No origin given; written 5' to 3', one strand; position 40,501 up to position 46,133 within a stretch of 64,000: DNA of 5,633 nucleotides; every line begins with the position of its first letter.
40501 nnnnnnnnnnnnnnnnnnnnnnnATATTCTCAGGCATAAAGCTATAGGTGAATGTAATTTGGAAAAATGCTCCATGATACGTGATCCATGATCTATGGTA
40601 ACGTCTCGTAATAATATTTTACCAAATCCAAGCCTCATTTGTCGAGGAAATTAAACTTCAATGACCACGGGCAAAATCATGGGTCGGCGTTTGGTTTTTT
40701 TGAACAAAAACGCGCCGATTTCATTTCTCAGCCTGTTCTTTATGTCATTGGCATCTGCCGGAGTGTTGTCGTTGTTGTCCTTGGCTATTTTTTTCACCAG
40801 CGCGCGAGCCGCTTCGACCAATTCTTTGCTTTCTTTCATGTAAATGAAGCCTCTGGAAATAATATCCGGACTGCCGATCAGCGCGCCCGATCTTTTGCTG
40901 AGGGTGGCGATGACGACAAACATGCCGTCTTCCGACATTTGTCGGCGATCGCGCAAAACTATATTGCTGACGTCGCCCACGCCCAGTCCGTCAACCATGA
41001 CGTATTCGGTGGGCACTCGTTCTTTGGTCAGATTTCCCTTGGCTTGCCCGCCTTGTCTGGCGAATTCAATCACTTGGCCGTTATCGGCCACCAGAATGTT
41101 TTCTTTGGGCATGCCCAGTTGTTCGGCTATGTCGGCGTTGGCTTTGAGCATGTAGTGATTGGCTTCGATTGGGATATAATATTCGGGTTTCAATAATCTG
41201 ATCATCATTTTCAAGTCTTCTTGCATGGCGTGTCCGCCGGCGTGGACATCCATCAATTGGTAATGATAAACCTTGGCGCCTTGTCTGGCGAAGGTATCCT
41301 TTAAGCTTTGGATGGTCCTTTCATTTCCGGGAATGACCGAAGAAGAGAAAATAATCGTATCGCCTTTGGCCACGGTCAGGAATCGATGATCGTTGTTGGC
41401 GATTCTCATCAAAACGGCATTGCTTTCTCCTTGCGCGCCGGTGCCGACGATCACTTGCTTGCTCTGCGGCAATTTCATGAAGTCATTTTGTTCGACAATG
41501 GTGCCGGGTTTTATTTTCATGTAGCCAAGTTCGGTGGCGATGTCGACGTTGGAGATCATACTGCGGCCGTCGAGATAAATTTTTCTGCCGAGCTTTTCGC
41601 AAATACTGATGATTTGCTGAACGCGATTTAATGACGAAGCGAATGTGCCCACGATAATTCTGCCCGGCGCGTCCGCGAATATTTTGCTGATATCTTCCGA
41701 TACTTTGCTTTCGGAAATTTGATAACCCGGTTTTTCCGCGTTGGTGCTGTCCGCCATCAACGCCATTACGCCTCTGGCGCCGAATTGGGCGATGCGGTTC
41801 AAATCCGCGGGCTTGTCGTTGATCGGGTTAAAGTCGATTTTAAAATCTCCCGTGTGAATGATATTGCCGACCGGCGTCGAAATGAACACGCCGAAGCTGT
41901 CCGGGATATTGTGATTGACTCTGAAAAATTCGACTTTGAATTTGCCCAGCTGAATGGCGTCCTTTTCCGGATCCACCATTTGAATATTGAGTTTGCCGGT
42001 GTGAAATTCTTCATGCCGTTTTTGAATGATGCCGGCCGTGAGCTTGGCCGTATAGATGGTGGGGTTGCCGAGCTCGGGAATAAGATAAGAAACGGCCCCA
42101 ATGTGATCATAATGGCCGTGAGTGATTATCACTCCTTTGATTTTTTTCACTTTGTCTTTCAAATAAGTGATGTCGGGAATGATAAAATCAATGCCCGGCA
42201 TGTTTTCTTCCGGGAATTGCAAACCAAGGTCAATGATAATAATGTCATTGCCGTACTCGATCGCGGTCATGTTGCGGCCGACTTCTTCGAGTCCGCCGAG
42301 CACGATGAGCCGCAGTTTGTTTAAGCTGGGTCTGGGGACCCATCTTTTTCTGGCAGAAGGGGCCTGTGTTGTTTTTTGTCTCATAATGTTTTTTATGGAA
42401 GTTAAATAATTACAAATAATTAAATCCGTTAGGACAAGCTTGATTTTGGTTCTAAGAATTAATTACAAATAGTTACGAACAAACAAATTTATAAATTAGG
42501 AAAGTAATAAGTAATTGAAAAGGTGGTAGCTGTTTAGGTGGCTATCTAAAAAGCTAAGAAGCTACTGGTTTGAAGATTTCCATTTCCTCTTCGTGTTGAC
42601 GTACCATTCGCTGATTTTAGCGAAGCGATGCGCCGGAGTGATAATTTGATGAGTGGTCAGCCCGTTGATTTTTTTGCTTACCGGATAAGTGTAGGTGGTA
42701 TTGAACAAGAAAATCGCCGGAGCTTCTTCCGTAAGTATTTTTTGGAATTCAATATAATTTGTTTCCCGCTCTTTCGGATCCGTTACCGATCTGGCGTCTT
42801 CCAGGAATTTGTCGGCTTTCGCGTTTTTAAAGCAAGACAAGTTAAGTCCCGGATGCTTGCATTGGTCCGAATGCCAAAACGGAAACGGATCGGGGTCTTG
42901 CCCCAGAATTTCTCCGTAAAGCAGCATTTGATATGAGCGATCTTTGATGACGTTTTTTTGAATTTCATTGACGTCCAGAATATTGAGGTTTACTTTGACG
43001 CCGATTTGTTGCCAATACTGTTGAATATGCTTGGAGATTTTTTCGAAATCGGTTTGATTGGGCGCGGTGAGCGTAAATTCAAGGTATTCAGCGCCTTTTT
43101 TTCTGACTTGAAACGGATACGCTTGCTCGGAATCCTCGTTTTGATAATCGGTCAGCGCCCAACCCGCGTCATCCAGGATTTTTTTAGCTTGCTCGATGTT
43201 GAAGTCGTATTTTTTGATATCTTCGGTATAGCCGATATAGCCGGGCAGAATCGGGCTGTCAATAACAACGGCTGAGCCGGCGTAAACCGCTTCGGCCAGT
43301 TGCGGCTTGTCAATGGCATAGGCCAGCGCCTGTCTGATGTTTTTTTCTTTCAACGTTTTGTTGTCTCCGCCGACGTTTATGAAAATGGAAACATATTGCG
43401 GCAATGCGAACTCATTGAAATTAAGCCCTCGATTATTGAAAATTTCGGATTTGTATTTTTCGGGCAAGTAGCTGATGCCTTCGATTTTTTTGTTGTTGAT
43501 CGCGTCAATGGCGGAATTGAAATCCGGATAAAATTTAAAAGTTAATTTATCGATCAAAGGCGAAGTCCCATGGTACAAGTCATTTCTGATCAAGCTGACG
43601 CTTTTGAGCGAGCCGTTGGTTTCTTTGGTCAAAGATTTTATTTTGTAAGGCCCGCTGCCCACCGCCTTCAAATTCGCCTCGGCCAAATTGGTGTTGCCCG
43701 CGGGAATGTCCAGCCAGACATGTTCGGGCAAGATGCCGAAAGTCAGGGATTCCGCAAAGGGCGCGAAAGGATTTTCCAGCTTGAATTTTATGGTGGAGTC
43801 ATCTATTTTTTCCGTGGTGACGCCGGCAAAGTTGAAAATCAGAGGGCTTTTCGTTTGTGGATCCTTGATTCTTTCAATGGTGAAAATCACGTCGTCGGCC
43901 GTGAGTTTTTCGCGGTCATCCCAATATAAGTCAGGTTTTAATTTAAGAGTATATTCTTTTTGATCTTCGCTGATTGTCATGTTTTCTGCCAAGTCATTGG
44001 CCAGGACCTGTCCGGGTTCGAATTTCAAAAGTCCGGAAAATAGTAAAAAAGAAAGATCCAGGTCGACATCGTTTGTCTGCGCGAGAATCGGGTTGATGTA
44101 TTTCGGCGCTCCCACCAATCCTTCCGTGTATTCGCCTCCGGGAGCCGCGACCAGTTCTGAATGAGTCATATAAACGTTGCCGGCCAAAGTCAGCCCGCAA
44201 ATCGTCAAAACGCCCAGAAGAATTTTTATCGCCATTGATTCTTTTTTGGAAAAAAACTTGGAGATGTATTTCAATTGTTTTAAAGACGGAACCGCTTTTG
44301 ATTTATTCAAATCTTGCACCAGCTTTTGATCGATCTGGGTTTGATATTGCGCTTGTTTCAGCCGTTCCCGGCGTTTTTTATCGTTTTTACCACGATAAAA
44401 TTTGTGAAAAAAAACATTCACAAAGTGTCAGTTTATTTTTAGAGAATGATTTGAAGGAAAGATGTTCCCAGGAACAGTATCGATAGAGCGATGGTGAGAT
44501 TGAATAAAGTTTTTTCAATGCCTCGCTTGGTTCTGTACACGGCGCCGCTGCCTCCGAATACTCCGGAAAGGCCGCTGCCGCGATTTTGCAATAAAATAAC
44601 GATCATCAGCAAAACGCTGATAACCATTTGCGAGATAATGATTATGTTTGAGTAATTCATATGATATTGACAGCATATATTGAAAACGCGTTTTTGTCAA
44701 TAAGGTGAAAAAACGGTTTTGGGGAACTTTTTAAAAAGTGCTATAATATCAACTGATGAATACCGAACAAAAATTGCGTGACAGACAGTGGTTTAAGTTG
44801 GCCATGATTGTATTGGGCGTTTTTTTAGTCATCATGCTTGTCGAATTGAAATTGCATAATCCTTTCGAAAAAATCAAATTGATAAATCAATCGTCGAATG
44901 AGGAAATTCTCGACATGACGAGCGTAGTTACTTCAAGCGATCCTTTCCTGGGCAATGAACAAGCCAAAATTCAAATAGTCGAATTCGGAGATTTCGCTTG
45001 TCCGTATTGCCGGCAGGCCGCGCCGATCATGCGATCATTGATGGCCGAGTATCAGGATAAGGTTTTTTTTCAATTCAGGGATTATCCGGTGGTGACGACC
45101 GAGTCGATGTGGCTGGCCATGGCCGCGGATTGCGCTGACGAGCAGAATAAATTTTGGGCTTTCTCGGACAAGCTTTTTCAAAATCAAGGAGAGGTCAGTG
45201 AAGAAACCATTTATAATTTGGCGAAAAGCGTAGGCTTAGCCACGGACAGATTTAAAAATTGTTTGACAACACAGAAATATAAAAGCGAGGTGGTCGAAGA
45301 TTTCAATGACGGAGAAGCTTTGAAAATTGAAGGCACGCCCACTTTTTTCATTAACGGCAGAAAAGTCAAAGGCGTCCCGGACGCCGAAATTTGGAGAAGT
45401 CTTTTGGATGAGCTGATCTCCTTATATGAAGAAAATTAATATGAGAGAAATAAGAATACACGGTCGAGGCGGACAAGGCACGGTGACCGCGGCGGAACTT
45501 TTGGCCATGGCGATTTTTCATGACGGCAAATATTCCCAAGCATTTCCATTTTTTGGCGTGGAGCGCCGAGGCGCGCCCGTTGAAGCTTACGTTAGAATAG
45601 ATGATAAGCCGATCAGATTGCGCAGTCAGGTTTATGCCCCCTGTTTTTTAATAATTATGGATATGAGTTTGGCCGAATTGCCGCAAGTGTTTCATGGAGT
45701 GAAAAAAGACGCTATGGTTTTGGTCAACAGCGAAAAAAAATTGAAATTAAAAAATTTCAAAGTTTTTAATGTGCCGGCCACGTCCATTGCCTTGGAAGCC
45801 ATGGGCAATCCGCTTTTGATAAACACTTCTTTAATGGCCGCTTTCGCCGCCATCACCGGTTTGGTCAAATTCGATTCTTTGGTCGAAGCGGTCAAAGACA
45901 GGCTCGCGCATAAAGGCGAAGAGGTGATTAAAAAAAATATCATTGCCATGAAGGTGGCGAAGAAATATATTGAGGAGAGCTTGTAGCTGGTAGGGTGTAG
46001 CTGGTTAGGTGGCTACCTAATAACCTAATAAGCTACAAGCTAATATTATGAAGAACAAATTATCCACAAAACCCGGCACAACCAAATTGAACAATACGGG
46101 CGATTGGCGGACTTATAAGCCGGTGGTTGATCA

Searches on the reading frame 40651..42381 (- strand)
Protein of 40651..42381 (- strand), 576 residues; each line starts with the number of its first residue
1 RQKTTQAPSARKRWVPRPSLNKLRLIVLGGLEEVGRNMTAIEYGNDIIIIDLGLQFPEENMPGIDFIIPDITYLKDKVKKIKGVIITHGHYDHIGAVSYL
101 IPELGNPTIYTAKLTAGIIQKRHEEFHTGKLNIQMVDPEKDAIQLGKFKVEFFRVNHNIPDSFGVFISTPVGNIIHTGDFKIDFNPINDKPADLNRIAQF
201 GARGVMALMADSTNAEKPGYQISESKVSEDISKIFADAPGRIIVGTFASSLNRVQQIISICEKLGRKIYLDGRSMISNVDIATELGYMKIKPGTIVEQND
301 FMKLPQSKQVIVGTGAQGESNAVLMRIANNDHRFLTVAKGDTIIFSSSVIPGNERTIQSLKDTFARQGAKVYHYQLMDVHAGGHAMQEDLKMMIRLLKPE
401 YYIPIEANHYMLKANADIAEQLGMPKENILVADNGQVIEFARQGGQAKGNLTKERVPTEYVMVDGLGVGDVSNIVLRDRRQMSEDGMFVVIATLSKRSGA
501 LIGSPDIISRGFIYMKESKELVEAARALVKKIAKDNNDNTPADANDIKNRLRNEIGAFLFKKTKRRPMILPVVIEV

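Call 44: search_protein_families(library=pfam, proteins=[window:40651-42381:-], max_evalue=0.001)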
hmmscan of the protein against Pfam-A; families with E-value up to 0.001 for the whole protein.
window:40651-42381:- (576 aa): 5 families
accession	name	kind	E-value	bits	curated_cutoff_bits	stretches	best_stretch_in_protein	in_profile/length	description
PF22505.1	RNase_J_b_CASP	-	6.2e-42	142.8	27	1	240-360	2-122/126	Ribonuclease J, beta-CASP domain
PF17770.6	RNase_J_C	-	5.4e-32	111.3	23.8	1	475-576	1-102/102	Ribonuclease J C-terminal domain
PF00753.33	Lactamase_B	-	6.2e-13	49.6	22.7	1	34-182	4-152/196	Metallo-beta-lactamase superfamily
PF12706.13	Lactamase_B_2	-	6.3e-11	42.7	27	1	74-181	24-144/200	Beta-lactamase superfamily domain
PF07521.17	RMMBL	-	4.5e-05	23.8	21.6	0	383-423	16-57/63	Zn-dependent metallo-hydrolase RNA specificity domain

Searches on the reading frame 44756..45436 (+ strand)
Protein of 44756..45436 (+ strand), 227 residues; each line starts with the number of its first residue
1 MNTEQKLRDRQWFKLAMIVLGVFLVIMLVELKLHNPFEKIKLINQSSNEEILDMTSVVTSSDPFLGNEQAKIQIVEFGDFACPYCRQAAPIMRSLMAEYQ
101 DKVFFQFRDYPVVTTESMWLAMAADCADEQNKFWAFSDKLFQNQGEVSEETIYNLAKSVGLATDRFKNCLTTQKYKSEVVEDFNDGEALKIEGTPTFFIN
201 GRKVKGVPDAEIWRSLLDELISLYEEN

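Call 44: search_protein_families(library=pfam, proteins=[window:44756-45436:+], max_evalue=0.001)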
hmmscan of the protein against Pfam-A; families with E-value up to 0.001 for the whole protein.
window:44756-45436:+ (227 aa): 6 families
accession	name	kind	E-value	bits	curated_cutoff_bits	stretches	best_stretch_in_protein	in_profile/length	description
PF13462.12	Thioredoxin_4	-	4.1e-34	118.6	23.2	1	61-219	4-165/165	Thioredoxin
PF01323.26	DSBA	-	8.7e-20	71.8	25.6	2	116-211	87-184/191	DSBA-like thioredoxin domain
PF13743.12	Thioredoxin_5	-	6.6e-06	26.4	27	0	138-200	101-164/186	Thioredoxin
PF13098.12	Thioredoxin_2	-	2.3e-05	25.1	27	1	68-213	3-100/104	Thioredoxin-like domain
PF13192.12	Thioredoxin_3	-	0.00032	21.1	24.8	0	175-217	31-75/76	Thioredoxin domain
PF00085.26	Thioredoxin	-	0.00074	19.9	23.5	0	69-105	17-53/103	Thioredoxin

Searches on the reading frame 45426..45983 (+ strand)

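Call 44: search_protein_families(library=pfam, proteins=[window:45426-45983:+], max_evalue=0.001)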
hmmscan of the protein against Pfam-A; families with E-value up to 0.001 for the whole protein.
window:45426-45983:+ (186 aa): 1 family
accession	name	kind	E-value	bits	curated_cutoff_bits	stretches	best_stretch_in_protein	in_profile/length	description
PF01558.24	POR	-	2.3e-41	142.2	27.4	1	15-177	1-170/173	Pyruvate ferredoxin/flavodoxin oxidoreductase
